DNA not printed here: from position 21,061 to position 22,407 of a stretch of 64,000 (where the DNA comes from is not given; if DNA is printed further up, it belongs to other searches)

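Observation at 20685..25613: Three-gene minus-strand island: Type IIG/ISP-like enzyme + membrane pentapeptide-repeat protein + retropepsin-like protease (candidate novel defence-type system)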

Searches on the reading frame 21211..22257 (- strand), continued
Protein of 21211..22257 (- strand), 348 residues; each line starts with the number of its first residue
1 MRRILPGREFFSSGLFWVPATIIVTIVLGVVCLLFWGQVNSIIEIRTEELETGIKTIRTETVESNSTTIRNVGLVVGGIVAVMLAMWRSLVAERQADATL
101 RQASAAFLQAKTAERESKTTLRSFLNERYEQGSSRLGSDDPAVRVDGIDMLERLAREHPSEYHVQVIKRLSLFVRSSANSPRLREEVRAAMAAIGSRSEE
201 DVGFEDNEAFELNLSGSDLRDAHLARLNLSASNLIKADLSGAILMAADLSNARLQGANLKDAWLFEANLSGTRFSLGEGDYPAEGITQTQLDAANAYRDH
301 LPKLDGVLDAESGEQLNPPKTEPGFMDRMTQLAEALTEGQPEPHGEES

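Call 29: search_protein_families(library=pfam, proteins=[L029:870-4961:-, L030:74-3490:+, L030:3487-5601:+, L036:3716-5443:+, L036:166-2538:+, L027:460-1515:-, L027:2822-3547:-, L027:1502-2197:-, L033:3-1961:+, L027:4298-4915:-], max_evalue=0.001)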
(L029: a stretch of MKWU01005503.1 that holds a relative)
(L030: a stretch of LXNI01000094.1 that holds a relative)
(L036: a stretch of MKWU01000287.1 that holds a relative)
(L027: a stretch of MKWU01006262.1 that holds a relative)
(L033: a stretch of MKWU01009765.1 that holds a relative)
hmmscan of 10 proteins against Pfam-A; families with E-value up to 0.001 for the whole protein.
L029:870-4961:- (1363 aa): 3 families
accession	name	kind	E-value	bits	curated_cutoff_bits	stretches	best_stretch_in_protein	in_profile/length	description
PF07669.17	Eco57I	-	7.7e-22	78.6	25.3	2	604-822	2-91/171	Eco57I restriction-modification methylase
PF02384.22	N6_Mtase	-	3.1e-05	23.9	20.4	0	520-544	47-71/311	N-6 DNA Methylase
PF20473.4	MmeI_Mtase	-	8.6e-05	22.3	27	1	515-628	15-88/259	MmeI, DNA-methyltransferase domain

L030:74-3490:+ (1138 aa): 2 families
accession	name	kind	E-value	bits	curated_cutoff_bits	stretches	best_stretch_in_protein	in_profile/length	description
PF09369.15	MZB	-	7.7e-12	46.2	24.2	1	588-677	2-80/80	MrfA Zn-binding domain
PF00271.37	Helicase_C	-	2.7e-09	37.7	23.5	1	42-109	47-109/110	Helicase conserved C-terminal domain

L030:3487-5601:+ (704 aa): 8 families
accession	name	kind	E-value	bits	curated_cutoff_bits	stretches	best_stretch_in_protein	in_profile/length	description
PF13361.12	UvrD_C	-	5.9e-18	65.8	25.6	1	614-683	285-347/350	UvrD-like helicase C-terminal domain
PF00580.27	UvrD-helicase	-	1e-17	65.2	23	1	235-482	2-255/271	UvrD/REP helicase N-terminal domain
PF13245.12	AAA_19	-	2e-12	47.9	25.1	1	238-481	1-132/134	AAA domain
PF13538.12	UvrD_C_2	-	9.7e-07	29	27.4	0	663-681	33-51/52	UvrD-like helicase C-terminal domain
PF04851.21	ResIII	-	2.2e-05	24.9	22.5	1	256-383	32-150/164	Type III restriction enzyme, res subunit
PF13401.12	AAA_22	-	5e-05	24.1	27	0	402-473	51-122/130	AAA domain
PF13087.12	AAA_12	-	7.2e-05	22.9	27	1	550-681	84-190/195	AAA domain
PF09848.15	SLFN-g3_helicase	-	0.00066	19.5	24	0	252-302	6-53/354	Schlafen group 3, DNA/RNA helicase domain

L036:3716-5443:+ (575 aa): 4 families
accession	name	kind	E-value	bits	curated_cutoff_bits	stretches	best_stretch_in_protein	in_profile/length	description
PF13175.12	AAA_15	-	1.2e-19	71.7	32.1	2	1-42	1-44/374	AAA ATPase domain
PF13304.12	AAA_21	-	5.6e-19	69.8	27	1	239-319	223-304/304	AAA domain, putative AbiEii toxin, Type IV TA system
PF02463.25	SMC_N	-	9.2e-10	38.8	40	1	250-321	136-205/220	RecF/RecN/SMC N terminal domain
PF13476.12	AAA_23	-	5.4e-06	27.6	27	1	4-44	1-42/201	AAA domain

L036:166-2538:+ (790 aa): 5 families
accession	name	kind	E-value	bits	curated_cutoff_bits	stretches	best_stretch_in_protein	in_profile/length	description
PF00456.26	Transketolase_N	-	1.1e-17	64.5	22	2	80-232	63-220/334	Transketolase, thiamine diphosphate binding domain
PF17831.6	PDH_E1_M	-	1.9e-10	40.9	23.2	1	413-614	20-221/229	Pyruvate dehydrogenase E1 component middle domain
PF02779.29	Transket_pyr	-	1.5e-09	38.2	27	1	417-600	4-157/174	Transketolase, pyrimidine binding domain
PF13292.11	DXP_synthase_N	-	3.8e-06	26.8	21.2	1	47-203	35-179/274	1-deoxy-D-xylulose-5-phosphate synthase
PF22613.1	Transketolase_C_1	-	4.2e-06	27.4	27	1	645-775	1-111/113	Transketolase-like TK C-terminal domain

L027:460-1515:- (351 aa): 1 family
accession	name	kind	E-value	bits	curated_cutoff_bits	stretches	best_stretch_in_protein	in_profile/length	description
PF08843.17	AbiEii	-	6.7e-38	131.4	22.5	1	46-330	3-237/238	Nucleotidyl transferase AbiEii toxin, Type IV TA system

L027:2822-3547:- (241 aa): 0 families

L027:1502-2197:- (231 aa): 3 families
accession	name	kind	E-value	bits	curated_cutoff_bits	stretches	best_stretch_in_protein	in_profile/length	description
PF19570.5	DUF6088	-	2.5e-25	89.6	25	1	40-191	1-153/172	Family of unknown function (DUF6088)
PF13338.12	AbiEi_4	-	1.9e-05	25.1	25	1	70-92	27-49/49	Transcriptional regulator, AbiEi antitoxin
PF17194.10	AbiEi_3_N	-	7.7e-05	23.1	26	1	42-137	6-92/93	Transcriptional regulator, AbiEi antitoxin N-terminal domain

L033:3-1961:+ (652 aa): 7 families
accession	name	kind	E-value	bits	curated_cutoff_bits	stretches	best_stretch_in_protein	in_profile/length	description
PF13604.12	AAA_30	-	3.7e-46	157.7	27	1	115-308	2-181/191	AAA domain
PF13245.12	AAA_19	-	1.1e-13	51.9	25.1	1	119-256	1-130/134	AAA domain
PF01443.25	Viral_helicase1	-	9.3e-08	32.6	21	0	136-256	3-98/228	Viral superfamily 1 RNA helicase core domain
PF13086.12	AAA_11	-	1.5e-06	28.7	27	0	174-258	173-253/257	AAA domain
PF13401.12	AAA_22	-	2.3e-05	25.1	27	1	136-252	10-124/130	AAA domain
PF13538.12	UvrD_C_2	-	3.4e-05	24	27.4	1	518-561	2-48/52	UvrD-like helicase C-terminal domain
PF05970.20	PIF1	-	0.00072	19.7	25.9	0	115-255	2-152/223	PIF1-like helicase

L027:4298-4915:- (205 aa): 1 family
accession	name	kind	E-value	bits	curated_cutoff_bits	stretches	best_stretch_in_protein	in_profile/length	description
PF13274.11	SocA_Panacea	-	4.1e-21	76.4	25.7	1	47-166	2-113/113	Antitoxin SocA-like, Panacea domain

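Call 47: predict_structure(alignment_id=A2)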
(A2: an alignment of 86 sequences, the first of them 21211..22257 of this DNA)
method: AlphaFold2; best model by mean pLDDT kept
length: 348 residues; sequences in the alignment: 86
mean_pLDDT: 90.1   pTM: 0.69
mean pLDDT of the five models: 90.1, 88.7, 88.1, 87.5, 87.2
residues with pLDDT >= 90: 241; 70-90: 69; 50-70: 34; < 50: 4
segments of 3 or more residues with pLDDT < 50: 1-3
pLDDT, mean of each block of 10 residues (from residue 1): 53 75 86 77 64 67 71 87 90 93 97 96 97 96 97 98 98 90 89 97 98 97 97 98 98 98 98 94 98 97 98 98 92 92 74
secondary structure, 60 per line:
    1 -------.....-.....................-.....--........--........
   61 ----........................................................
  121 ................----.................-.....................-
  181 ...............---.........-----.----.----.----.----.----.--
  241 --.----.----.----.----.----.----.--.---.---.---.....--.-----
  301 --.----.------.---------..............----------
elements in order: H8-12 H14-34 H36-40 E43-50 E53-60 H65-136 H141-157 H159-179 H181-195 H199-207 H288-292 H325-338

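Call 51: fold_search(model_id=the predicted structure, library=pdb)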
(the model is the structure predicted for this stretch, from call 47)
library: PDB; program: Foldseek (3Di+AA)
matches with E <= 10: 606; with E <= 0.001: 36
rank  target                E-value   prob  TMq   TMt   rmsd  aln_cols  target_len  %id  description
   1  6uvi_B                5.1e-06  1.00  0.16  0.31  12.6       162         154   25  Crystal structure of alr1298, a pentapeptide repeat protein from Nostoc Pcc 7120, determined at 2.3 Angstrom resolutio (released 2020-03-04)
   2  4ycq                  1.0e-05  1.00  0.18  0.35   7.2        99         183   34  Beta1 synthetic solenoid protein (released 2016-03-09)
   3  2j8k                  2.2e-05  1.00  0.16  0.29   8.7       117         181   34  Structure of the fusion of NP275 and NP276, pentapeptide repeat proteins from Nostoc punctiforme (released 2006-12-07)
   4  5dqa_C                2.4e-05  0.99  0.13  0.20  12.9       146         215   27  t3284 loop variant of beta1 (released 2016-08-31)
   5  6uv7_B                2.5e-05  1.00  0.17  0.35  12.5       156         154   24  Crystal structure of alr1298, a pentapeptide repeat protein from Nostoc Pcc 7120, determined at 2.3 Angstrom resolutio (released 2020-03-04)
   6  2j8i_B                2.7e-05  1.00  0.21  0.58   4.9       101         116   37  Structure of NP275, a pentapeptide repeat protein from Nostoc punctiforme (released 2006-12-07)
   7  6uvi_A                2.8e-05  1.00  0.18  0.37  12.2       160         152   25  Crystal structure of alr1298, a pentapeptide repeat protein from Nostoc Pcc 7120, determined at 2.3 Angstrom resolutio (released 2020-03-04)
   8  6uv7_A                4.4e-05  1.00  0.17  0.37  12.2       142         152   24  Crystal structure of alr1298, a pentapeptide repeat protein from Nostoc Pcc 7120, determined at 2.3 Angstrom resolutio (released 2020-03-04)
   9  5di5                  4.6e-05  1.00  0.23  0.39   5.5       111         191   38  beta1 t801 loop variant in P3221 (released 2016-08-31)
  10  2j8i_A                4.6e-05  1.00  0.20  0.63   7.7       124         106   35  Structure of NP275, a pentapeptide repeat protein from Nostoc punctiforme (released 2006-12-07)
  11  4yc5                  4.9e-05  1.00  0.21  0.33   2.4        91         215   43  Beta1 synthetic solenoid protein (released 2016-03-09)
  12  4yei_A                5.6e-05  1.00  0.15  0.21  12.3       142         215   25  Beta1mut synthetic solenoid protein (released 2016-03-09)
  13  5dqa_A                6.7e-05  1.00  0.20  0.32   3.4        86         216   43  t3284 loop variant of beta1 (released 2016-08-31)
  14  5dns_B                6.7e-05  0.96  0.11  0.17  12.4       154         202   25  t1428 loop variant in P3221 (released 2016-09-28)
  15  3nb2_A                8.0e-05  0.99  0.16  0.10  13.2       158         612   17  Crystal structure of E. coli O157:H7 effector protein NleL (released 2010-10-27)
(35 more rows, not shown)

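Call 53: find_encoding_contigs(protein=P0011, flank=5000, max_places=2)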
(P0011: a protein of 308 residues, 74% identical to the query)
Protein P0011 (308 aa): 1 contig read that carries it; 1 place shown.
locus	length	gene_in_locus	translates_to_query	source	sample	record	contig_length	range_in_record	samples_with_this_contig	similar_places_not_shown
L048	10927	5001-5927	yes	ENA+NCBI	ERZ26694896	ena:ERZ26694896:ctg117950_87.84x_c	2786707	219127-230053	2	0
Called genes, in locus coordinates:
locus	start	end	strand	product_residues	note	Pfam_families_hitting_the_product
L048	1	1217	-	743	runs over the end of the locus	PF00270:DEAD, PF00271:Helicase_C, PF16124:RecQ_Zn_bind, PF09382:RQC, PF00570:HRDC, PF14493:HTH_40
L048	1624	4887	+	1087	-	PF02384:N6_Mtase, PF07669:Eco57I (faint), PF18135:Type_ISP_C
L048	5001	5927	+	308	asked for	PF00805:Pentapeptide, PF13599:Pentapeptide_4 (weak), PF00805:Pentapeptide (weak)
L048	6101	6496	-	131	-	PF01850:PIN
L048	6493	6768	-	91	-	-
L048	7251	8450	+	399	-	PF07143:AttH, PF17186:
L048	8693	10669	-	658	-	PF00128:Alpha-amylase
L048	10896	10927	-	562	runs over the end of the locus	PF02922:CBM_48, PF00128:Alpha-amylase (faint)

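Call 54: find_encoding_contigs(protein=P0029, flank=5000, max_places=2)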
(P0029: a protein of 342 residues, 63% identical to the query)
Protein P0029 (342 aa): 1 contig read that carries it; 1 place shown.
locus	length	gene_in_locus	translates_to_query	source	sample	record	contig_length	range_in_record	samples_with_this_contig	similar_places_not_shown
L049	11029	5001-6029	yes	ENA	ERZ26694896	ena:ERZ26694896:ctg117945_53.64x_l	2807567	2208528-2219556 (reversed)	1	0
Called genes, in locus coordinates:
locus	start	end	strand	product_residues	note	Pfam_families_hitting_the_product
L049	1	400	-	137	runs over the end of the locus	-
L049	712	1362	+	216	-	-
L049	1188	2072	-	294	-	PF02371:Transposase_20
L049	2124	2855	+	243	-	-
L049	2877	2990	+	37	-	-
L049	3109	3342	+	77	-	-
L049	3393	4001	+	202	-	-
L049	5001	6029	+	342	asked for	PF13599:Pentapeptide_4, PF00805:Pentapeptide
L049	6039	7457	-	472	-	PF01548:DEDD_Tnp_IS110, PF02371:Transposase_20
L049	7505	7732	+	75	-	-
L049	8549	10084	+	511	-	-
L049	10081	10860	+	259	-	PF01695:IstB_IS21, PF00308:Bac_DnaA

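Call 55: find_encoding_contigs(protein=P0075, flank=5000, max_places=2)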
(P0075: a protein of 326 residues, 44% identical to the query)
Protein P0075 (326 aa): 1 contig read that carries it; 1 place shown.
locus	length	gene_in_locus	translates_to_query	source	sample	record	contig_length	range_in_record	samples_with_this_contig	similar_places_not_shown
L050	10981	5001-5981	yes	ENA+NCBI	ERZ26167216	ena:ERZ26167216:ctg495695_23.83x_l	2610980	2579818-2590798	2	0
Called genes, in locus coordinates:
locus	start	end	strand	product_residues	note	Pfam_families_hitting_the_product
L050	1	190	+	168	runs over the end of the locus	PF01609:DDE_Tnp_1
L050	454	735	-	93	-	-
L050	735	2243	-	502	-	PF01129:ART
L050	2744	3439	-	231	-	PF06074:Portal_Mu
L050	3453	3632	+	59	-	PF05489:Phage_tail_X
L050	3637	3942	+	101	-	PF14213:DUF4325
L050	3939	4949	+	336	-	PF05954:Phage_GPD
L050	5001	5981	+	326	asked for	PF00805:Pentapeptide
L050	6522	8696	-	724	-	PF05193:Peptidase_M16_C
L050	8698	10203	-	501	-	PF00675:Peptidase_M16 (weak), PF05193:Peptidase_M16_C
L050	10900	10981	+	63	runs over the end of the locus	-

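Call 61: search_protein_families(library=padloc, proteins=[P0051, P0080, L001:5558-6466:-, L036:5950-7503:+, L030:5926-7404:+], max_evalue=0.01)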
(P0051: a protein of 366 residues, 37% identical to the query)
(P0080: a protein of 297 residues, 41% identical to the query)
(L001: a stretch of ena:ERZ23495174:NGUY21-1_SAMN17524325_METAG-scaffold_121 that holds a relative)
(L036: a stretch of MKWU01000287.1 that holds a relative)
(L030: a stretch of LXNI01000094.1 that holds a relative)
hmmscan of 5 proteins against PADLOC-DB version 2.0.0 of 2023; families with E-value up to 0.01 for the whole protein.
P0051 (366 aa): 0 families

P0080 (297 aa): 0 families

L001:5558-6466:- (302 aa): 0 families

L036:5950-7503:+ (517 aa): 0 families

L030:5926-7404:+ (492 aa): 0 families

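Call 63: find_related_loci(query=A1, collection=viral_contigs, flank=5000)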
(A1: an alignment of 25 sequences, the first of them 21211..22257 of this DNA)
Query A1 (348 aa) in viral_contigs; peptide patterns used: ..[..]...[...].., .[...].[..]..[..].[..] (x = any residue, [..] = any of these).
44 stretches matched a pattern, but none encodes a relative of the query by tblastn (E <= 1e-3).

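Call 89: find_encoding_contigs(protein=P0054, flank=5000, max_places=3)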
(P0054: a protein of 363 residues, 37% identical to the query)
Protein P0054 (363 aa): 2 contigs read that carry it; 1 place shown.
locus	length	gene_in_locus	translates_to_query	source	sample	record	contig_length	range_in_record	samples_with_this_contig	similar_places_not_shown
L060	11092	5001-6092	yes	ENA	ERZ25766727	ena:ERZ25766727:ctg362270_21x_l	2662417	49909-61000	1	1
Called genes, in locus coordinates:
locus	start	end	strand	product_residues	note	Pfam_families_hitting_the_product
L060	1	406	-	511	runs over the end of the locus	-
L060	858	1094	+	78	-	PF13711:DUF4160 (weak)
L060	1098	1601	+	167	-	PF13560:HTH_31, PF01381:HTH_3, PF12844:HTH_19 (weak)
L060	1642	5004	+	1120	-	PF02384:N6_Mtase, PF07669:Eco57I (weak), PF18135:Type_ISP_C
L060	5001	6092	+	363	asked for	PF13599:Pentapeptide_4 (faint), PF00805:Pentapeptide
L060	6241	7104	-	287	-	-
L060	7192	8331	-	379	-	PF02463:SMC_N (faint), PF11398:DUF2813 (faint), PF13175:AAA_15, PF13304:AAA_21, PF13175:AAA_15, PF12476:DUF3696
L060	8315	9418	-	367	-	PF03235:GmrSD_N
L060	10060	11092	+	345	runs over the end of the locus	PF13701:DDE_Tnp_1_4, PF01609:DDE_Tnp_1 (weak)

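Call 90: search_protein_families(library=pfam, proteins=[L060:6241-7104:-], max_evalue=0.001)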
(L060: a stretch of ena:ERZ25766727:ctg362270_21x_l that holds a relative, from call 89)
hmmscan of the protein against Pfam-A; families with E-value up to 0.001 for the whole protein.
L060:6241-7104:- (287 aa): 0 families
